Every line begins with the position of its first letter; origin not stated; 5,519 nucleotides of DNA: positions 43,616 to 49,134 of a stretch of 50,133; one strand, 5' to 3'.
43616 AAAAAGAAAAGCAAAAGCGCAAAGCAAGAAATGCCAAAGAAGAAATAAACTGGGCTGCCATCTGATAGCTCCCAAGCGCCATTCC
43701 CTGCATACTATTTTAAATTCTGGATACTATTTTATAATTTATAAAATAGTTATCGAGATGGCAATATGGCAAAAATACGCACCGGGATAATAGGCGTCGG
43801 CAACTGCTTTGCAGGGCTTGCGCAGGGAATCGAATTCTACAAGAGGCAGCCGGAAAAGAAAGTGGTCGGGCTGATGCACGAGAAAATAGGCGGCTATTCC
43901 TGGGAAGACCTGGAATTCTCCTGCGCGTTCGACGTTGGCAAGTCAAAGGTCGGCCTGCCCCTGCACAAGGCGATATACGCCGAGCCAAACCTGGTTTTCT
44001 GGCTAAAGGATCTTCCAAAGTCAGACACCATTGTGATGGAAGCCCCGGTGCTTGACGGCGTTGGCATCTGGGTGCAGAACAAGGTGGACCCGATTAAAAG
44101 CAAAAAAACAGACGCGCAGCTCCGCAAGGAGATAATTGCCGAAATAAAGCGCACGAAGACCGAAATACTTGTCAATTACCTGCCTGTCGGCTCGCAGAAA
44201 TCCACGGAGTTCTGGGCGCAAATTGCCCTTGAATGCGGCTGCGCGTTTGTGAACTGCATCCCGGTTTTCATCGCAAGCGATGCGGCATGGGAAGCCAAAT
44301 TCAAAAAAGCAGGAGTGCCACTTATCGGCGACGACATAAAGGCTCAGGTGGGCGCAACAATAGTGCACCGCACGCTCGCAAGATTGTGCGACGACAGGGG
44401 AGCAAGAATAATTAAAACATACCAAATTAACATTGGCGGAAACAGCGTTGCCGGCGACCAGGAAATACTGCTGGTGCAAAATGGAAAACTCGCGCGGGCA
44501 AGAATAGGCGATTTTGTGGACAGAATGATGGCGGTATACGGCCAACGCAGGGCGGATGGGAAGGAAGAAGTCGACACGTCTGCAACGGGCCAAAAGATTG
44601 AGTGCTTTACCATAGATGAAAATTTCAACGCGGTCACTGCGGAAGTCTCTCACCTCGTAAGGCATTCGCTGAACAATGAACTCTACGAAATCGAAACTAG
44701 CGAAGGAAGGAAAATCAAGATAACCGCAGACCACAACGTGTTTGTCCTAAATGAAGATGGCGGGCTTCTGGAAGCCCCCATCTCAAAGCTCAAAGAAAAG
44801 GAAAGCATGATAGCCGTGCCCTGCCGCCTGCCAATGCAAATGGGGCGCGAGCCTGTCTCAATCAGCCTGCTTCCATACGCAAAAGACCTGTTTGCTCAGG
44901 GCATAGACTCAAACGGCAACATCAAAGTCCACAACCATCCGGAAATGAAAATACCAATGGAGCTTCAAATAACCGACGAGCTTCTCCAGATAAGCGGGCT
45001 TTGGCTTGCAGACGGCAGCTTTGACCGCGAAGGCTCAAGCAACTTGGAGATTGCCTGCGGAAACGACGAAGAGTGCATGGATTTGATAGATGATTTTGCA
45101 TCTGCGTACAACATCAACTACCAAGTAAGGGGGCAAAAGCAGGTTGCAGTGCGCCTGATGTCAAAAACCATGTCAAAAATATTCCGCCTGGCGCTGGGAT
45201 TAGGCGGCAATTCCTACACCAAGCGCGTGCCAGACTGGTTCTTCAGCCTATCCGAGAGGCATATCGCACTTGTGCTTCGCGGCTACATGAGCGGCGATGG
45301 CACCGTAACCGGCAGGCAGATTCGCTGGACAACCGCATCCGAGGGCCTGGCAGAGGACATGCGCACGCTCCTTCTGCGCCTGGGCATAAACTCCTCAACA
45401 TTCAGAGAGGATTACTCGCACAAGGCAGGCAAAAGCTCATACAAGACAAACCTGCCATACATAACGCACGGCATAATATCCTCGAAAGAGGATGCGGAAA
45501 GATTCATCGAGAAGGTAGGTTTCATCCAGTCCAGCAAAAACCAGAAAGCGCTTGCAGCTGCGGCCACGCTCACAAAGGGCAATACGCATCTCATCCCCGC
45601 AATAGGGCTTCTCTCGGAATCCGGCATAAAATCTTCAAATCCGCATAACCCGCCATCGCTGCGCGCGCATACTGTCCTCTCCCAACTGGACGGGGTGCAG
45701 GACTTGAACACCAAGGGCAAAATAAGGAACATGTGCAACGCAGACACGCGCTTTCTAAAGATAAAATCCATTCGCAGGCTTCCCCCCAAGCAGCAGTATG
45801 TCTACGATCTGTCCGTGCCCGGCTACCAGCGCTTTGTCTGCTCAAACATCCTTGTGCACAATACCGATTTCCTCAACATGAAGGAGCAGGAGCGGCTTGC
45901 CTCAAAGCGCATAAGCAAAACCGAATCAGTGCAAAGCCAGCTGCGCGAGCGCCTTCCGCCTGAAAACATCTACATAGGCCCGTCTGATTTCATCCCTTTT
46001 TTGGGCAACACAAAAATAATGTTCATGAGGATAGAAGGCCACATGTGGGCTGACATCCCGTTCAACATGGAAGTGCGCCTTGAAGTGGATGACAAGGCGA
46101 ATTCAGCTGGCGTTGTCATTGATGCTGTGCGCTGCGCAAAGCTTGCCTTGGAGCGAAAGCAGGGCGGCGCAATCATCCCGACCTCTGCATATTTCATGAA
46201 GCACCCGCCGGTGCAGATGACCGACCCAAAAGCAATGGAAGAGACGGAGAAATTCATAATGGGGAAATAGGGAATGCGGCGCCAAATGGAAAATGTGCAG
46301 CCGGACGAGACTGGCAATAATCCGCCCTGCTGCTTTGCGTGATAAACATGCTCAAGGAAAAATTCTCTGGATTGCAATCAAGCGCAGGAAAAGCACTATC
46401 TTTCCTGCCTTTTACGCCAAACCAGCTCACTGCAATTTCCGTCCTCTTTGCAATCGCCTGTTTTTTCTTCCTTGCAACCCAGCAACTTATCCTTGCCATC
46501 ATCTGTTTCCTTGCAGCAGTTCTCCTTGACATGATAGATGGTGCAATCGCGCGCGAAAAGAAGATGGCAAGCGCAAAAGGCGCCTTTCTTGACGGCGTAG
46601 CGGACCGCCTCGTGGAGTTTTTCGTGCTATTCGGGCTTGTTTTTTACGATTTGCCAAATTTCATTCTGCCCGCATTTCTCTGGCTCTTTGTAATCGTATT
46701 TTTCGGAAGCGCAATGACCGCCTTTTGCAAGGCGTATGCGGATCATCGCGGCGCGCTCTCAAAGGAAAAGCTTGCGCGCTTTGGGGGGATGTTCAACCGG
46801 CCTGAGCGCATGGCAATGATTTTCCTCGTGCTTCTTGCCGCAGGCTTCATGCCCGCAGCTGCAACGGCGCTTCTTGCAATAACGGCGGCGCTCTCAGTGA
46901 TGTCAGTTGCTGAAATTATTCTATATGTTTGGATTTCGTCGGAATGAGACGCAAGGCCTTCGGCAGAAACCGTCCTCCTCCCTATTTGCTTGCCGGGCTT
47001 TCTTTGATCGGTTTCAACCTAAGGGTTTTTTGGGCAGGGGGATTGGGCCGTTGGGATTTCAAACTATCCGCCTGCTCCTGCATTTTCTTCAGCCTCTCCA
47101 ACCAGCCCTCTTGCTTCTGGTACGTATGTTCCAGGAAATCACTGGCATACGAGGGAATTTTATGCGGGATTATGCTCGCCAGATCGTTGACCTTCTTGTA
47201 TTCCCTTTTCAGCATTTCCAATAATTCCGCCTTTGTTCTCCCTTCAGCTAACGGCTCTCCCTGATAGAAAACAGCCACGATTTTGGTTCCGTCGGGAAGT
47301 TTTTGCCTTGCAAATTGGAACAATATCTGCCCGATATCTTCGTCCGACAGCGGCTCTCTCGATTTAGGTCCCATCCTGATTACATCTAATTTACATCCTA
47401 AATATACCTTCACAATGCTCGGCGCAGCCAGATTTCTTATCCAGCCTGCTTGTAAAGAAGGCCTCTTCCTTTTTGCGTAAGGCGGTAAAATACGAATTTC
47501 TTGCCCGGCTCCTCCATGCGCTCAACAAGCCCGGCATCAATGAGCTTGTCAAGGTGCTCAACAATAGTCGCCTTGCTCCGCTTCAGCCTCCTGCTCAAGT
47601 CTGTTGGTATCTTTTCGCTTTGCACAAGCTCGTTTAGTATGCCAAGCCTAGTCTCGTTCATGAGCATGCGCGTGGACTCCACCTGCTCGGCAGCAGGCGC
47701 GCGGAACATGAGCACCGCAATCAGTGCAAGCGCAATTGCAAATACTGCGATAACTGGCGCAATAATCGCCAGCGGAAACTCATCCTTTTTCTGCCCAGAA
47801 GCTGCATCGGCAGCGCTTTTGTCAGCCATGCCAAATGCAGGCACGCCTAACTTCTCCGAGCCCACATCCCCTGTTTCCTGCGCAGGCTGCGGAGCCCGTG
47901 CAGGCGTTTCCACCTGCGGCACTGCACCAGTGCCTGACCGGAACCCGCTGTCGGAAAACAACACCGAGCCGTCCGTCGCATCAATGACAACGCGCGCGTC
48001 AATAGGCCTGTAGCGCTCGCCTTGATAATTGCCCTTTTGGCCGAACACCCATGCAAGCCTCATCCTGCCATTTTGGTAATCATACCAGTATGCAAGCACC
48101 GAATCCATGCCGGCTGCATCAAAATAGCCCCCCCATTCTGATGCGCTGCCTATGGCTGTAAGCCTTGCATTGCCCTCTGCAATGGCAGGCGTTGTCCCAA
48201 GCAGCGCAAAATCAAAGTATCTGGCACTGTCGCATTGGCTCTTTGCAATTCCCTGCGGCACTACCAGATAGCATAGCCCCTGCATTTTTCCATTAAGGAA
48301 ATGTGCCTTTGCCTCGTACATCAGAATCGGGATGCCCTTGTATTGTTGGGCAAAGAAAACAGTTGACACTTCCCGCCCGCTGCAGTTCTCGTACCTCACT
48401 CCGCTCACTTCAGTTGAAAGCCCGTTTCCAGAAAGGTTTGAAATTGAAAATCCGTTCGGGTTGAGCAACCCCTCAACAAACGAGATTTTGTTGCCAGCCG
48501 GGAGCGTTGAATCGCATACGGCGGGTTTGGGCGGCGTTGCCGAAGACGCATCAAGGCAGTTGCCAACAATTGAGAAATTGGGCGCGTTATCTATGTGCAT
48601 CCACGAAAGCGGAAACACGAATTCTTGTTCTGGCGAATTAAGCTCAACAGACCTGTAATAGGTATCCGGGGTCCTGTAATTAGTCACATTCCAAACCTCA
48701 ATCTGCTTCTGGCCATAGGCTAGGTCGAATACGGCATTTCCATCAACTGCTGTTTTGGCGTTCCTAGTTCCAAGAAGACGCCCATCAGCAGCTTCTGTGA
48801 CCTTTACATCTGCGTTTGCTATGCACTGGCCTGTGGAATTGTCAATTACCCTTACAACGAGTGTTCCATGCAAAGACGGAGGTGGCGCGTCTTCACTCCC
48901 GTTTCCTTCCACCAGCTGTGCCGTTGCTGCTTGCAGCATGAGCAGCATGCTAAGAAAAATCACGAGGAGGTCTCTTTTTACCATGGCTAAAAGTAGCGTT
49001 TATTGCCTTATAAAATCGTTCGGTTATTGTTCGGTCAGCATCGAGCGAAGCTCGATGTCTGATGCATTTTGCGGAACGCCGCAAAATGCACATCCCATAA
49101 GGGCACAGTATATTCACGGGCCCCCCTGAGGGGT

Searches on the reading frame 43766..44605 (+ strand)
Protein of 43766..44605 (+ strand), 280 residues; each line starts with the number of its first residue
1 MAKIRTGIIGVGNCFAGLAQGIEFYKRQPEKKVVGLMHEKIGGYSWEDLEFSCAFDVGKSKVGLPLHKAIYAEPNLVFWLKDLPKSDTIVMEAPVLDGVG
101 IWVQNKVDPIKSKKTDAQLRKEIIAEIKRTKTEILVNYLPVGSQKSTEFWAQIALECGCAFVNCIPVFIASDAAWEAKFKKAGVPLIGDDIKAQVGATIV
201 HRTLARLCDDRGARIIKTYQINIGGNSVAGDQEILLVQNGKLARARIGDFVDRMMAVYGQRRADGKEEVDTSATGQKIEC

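Call 15: find_related_loci(query=window:43766-44605:+, collection=genome_contigs, flank=10000)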
Query window:43766-44605:+ (280 aa) in genome_contigs; peptide patterns used: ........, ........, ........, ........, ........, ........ (x = any residue, [..] = any of these).
366 stretches matched a pattern; 26 encode a relative of the query (tblastn E <= 1e-3); 26 distinct loci.
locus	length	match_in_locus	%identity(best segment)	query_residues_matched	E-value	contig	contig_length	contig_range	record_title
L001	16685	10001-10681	77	1-227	2e-120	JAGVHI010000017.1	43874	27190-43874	MAG: archaeon isolate DeMMO2_26 c_000000043065, whole genome shotgun sequence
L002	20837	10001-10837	57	1-280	2e-103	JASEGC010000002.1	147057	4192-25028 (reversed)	MAG: Candidatus Aenigmatarchaeota archaeon isolate Yes49-24 NODE_2_length_147057_cov_85.639284, whole genome shotgun seq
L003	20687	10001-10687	63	1-227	5e-103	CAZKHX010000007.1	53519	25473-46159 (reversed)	MAG TPA_asm: Candidatus Micrarchaeota archaeon isolate binchicken_co334_50 genome assembly, contig: NODE_878_length_5351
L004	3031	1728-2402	63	3-227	7e-99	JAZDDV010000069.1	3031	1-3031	MAG: Candidatus Micrarchaeota archaeon isolate MEGAHIT-group-0.100 k141_7379875, whole genome shotgun sequence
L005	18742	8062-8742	63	1-227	2e-96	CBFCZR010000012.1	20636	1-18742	MAG TPA_asm: Candidatus Bathyarchaeota archaeon isolate SRR6194934_binner123_Refined_40 genome assembly, contig: ERZ7813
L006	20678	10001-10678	61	2-227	1e-96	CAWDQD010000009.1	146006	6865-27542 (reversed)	MAG: uncultured Candidatus Micrarchaeota archaeon isolate MFD01689.bin.1.58 genome assembly, contig: contig_37631, whole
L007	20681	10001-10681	63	1-227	4e-96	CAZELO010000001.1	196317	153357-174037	MAG TPA_asm: uncultured Candidatus Bathyarchaeia archaeon isolate SRP323688_co1_251 genome assembly, contig: NODE_127_le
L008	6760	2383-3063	61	1-227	2e-96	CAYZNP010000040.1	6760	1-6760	MAG TPA_asm: Candidatus Micrarchaeota archaeon isolate binchicken_co33_526 genome assembly, contig: NODE_15882_length_67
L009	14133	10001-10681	62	1-227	4e-96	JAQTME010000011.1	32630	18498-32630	MAG: Candidatus ainarchaeum sp. isolate STA_33 NODE_2602_length_32630_cov_3.667569_Sandtown_A, whole genome shotgun sequ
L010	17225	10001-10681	62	1-227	1e-95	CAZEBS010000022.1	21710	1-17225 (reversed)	MAG TPA_asm: uncultured Candidatus Bathyarchaeia archaeon isolate SRP323688_co1_125 genome assembly, contig: NODE_4058_l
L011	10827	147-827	62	1-227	2e-95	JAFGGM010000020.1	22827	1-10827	MAG: Candidatus Bathyarchaeum sp. isolate Zod_Metabat.1386 k87_1673060, whole genome shotgun sequence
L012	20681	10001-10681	61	1-227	7e-95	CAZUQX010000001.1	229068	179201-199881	MAG TPA_asm: uncultured Candidatus Bathyarchaeia archaeon isolate SRP323688_co1_42 genome assembly, contig: NODE_89_leng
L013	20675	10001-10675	59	3-227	9e-93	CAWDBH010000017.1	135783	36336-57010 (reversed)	MAG: uncultured Candidatus Micrarchaeota archaeon isolate MFD01689.bin.2.62 genome assembly, contig: contig_51613, whole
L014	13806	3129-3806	61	1-227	4e-92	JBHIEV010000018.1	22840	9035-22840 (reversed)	MAG: Candidatus Bathyarchaeia archaeon isolate b2.sp2_bin.20 NODE_458_length_22840_cov_18.671187, whole genome shotgun s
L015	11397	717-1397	62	1-227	3e-91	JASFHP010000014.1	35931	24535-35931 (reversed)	MAG: Candidatus Bathyarchaeota archaeon isolate D0608M20metaG_Bin_680 D0608M20metaG_FD_scaffold_77_c1, whole genome shot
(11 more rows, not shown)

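Call 72: find_related_loci(query=window:43766-44605:+, collection=metagenome_contigs, flank=10000)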
Query window:43766-44605:+ (280 aa) in metagenome_contigs; peptide patterns used: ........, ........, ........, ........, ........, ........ (x = any residue, [..] = any of these).
474 stretches matched a pattern; 80 encode a relative of the query (tblastn E <= 1e-3); 80 distinct loci.
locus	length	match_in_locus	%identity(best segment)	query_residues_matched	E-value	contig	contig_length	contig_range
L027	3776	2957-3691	63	3-245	5e-108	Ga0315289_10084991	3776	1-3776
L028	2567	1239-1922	67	1-227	2e-109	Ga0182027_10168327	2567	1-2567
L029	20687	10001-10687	63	1-227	8e-103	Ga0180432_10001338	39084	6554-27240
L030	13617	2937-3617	63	1-227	6e-97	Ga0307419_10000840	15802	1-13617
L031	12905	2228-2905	61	2-227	2e-96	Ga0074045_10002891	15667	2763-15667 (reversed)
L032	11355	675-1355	63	1-227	6e-97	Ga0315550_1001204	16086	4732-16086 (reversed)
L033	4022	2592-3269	62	1-227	3e-97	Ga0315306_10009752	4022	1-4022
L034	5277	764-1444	62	1-227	2e-96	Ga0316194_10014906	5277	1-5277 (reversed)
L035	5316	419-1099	63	1-227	2e-96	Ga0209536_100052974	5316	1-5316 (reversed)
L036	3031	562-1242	63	1-227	4e-98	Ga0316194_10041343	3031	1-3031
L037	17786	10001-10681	62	1-227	2e-95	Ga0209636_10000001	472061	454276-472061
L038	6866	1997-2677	62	1-227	1e-95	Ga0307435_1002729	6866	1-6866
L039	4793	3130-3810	63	1-227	6e-96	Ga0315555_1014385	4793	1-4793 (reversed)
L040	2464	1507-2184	61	1-227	3e-99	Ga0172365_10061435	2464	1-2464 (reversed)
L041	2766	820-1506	62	1-227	4e-98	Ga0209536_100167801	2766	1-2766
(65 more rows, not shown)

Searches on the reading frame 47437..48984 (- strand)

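Call 7: search_protein_families(library=pfam, proteins=[window:47437-48984:-], max_evalue=0.01)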
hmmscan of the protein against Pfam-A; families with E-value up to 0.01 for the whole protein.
window:47437-48984:- (515 aa): 13 families
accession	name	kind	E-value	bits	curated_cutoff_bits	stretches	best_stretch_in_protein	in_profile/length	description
PF01022.26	HTH_5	-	2.3e-09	37.4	22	1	443-488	1-46/47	Bacterial regulatory protein, arsR family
PF13463.12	HTH_27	-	2.8e-07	31.1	22.2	1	451-506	10-68/68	Winged helix DNA-binding domain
PF12840.13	HTH_20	-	7.8e-07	29.4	27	1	441-488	1-49/51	Helix-turn-helix domain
PF12802.13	MarR_2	-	7.9e-06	26.4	27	1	445-494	6-57/61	MarR family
PF01047.28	MarR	-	2.1e-05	24.8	24.6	1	449-493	8-53/59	MarR family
PF25212.1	HVO_A0114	-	0.00016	21.8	27.6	1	433-498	11-77/84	HVO_A0114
PF01978.25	TrmB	-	0.00036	20.8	25.6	1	457-498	22-63/68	Sugar-specific transcriptional regulator TrmB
PF13620.12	CarboxypepD_reg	-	0.00039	21.1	32.3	1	41-98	1-55/82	Carboxypeptidase regulatory-like domain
PF22194.2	F-93_WHD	-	0.00039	20.9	28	1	451-506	9-62/62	F-93, winged-helix domain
PF13412.12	HTH_24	-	0.0005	20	21.9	1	442-488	1-48/48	Winged helix-turn-helix DNA-binding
PF13601.12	HTH_34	-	0.002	18.7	27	1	446-507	2-66/80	Winged helix DNA-binding domain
PF25213.1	HVO_A0261_N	-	0.0025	18.1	35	1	443-507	10-68/86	HVO_A0261 N-terminal domain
PF14947.12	HTH_45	-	0.0055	17.1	25.5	0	449-511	11-67/77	Winged helix-turn-helix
